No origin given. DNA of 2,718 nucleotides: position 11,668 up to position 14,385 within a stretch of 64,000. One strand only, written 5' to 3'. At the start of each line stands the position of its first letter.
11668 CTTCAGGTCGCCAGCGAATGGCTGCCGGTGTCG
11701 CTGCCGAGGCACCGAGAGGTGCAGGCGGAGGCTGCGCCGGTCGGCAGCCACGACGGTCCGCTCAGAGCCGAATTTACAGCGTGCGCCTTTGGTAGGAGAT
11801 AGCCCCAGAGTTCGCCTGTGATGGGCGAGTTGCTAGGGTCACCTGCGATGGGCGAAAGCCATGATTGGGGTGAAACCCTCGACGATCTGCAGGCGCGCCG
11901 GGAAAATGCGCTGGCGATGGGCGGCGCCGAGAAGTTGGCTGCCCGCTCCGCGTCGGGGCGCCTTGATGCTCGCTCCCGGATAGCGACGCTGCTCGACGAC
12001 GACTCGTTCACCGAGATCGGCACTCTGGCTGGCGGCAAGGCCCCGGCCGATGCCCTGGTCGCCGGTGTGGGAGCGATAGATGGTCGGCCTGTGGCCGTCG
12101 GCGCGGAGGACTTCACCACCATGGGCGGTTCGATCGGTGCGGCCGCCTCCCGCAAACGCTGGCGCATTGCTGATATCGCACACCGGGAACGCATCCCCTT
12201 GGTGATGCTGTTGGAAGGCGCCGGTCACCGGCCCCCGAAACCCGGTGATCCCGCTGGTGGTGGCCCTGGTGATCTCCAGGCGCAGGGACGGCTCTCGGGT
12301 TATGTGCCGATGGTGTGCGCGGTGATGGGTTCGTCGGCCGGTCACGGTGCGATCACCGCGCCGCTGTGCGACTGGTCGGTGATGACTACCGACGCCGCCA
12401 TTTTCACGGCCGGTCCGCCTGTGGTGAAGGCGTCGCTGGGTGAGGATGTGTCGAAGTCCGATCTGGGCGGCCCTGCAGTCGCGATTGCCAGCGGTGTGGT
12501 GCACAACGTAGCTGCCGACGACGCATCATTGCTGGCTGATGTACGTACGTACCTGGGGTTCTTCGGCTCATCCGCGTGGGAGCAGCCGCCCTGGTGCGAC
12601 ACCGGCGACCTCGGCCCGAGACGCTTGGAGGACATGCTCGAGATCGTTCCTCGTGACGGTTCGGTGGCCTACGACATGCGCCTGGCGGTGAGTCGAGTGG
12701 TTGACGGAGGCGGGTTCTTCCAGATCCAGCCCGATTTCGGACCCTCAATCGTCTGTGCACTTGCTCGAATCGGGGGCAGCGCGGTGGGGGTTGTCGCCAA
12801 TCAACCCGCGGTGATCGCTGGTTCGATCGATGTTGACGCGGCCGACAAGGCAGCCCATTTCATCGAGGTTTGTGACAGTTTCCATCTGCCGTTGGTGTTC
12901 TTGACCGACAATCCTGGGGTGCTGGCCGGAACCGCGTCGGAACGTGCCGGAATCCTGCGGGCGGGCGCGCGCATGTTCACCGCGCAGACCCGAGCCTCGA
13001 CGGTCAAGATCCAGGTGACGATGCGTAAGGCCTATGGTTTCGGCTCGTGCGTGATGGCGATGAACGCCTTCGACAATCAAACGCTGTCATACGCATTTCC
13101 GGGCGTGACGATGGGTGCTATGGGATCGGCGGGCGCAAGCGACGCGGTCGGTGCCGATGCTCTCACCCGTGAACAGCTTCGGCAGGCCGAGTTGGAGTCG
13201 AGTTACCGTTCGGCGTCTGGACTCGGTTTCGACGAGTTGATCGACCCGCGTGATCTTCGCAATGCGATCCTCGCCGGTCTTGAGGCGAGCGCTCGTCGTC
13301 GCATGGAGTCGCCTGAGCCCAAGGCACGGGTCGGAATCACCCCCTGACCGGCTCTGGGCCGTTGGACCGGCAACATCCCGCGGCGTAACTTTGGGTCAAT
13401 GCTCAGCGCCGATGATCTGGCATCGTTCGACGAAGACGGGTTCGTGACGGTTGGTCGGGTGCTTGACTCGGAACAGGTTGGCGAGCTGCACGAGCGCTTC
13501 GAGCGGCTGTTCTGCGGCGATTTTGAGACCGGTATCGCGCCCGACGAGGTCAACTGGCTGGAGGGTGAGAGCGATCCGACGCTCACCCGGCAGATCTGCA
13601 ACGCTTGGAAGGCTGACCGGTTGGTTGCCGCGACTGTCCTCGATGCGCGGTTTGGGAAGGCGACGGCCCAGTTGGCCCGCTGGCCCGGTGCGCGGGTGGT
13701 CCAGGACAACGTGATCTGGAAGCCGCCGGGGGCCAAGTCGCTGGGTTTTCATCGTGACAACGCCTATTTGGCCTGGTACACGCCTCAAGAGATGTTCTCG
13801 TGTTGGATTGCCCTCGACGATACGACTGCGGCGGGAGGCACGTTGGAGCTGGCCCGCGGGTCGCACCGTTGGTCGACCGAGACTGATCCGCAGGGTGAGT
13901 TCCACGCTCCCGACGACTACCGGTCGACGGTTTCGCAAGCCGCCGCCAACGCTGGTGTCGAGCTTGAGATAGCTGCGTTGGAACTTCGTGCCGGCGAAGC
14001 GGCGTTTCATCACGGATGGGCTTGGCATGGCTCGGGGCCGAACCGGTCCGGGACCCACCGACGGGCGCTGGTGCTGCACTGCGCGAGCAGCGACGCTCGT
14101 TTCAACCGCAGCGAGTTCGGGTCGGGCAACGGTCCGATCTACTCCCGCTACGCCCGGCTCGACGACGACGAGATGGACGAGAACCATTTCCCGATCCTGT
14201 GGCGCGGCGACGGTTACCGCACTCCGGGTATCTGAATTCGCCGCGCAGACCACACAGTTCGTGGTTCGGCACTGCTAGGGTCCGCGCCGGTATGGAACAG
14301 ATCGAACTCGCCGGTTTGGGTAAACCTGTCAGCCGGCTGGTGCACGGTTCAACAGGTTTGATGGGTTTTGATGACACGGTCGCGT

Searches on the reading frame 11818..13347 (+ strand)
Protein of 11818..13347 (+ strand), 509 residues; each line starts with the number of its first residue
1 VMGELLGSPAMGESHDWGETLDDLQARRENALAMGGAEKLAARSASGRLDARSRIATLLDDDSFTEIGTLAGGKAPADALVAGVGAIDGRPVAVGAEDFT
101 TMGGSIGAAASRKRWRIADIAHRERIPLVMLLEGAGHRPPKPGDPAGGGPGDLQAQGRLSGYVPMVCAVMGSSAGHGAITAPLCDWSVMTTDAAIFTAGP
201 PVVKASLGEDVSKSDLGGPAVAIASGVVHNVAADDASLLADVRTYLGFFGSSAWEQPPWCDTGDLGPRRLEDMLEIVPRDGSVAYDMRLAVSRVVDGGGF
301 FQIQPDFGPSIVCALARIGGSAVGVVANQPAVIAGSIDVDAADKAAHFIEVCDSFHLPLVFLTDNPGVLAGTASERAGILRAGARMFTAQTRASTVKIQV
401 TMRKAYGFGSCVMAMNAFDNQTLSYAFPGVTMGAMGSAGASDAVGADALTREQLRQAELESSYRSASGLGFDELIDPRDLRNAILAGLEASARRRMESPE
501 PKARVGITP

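Call 3: search_protein_families(library=pfam, proteins=[window:11818-13347:+], max_evalue=0.01)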
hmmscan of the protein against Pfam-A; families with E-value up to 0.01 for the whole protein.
window:11818-13347:+ (509 aa): 2 families
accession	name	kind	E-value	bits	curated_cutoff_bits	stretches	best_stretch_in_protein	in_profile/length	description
PF01039.27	Carboxyl_trans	-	4.2e-96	322.9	22.3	1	45-504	4-491/493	Carboxyl transferase domain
PF03255.19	ACCA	-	5.5e-08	32.8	23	2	64-201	76-224/310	Acetyl co-enzyme A carboxylase carboxyltransferase-like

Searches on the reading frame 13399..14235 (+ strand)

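Call 3: search_protein_families(library=pfam, proteins=[window:13399-14235:+], max_evalue=0.01)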
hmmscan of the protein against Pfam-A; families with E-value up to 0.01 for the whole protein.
window:13399-14235:+ (278 aa): 1 family
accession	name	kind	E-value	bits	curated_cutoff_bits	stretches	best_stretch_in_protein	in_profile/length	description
PF05721.19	PhyH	-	3.4e-28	99.8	22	1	10-223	1-213/213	Phytanoyl-CoA dioxygenase (PhyH)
